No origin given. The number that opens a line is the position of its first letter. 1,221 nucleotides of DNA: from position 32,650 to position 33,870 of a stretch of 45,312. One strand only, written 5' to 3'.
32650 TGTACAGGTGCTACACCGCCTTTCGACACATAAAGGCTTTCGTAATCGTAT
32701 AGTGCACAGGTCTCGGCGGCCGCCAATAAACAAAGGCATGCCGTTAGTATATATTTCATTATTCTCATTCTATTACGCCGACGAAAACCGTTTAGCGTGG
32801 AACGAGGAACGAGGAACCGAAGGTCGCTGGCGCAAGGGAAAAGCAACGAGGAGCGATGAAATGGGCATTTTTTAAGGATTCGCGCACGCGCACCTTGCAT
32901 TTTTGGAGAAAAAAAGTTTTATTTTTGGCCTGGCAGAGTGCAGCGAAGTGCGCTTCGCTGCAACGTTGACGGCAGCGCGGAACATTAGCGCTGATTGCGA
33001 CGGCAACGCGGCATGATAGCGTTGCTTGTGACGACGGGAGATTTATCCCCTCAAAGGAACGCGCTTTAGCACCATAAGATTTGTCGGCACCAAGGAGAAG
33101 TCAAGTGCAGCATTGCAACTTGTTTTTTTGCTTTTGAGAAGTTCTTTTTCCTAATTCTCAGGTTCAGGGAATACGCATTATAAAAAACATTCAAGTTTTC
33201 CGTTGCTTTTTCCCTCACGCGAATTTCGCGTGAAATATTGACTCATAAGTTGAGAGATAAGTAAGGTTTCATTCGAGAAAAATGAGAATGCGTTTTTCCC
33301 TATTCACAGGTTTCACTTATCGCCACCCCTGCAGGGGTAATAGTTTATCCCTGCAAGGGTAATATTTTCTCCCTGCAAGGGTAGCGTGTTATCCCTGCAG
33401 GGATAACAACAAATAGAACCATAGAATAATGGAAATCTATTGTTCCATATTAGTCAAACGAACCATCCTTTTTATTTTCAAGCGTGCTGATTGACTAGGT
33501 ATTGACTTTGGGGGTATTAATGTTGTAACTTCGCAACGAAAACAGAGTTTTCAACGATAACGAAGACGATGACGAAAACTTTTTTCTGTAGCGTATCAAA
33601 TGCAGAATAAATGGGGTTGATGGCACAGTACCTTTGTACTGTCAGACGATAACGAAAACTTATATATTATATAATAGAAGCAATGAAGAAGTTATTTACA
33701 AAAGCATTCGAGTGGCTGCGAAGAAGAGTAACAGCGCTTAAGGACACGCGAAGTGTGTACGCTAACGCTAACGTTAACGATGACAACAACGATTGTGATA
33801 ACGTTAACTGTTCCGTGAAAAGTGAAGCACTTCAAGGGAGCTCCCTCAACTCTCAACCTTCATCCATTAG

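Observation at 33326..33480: Origin-like architecture: four palindromic iterons phased at exactly 22 bp, followed by an AT-rich stretch, upstream of the NTPase gene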

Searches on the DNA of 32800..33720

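Call 68: search_rna_families(source=window, start=32800, end=33720, threshold=evalue, max_evalue=1)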
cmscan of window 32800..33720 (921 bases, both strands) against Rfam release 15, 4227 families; matches with E-value up to 1: 1.
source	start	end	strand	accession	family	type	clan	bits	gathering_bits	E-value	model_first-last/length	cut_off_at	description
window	33143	33217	-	RF00636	NRON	Gene;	-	16.4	50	0.033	1-370/370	no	ncRNA Repressor of NFAT (nuclear factor of activated T cells)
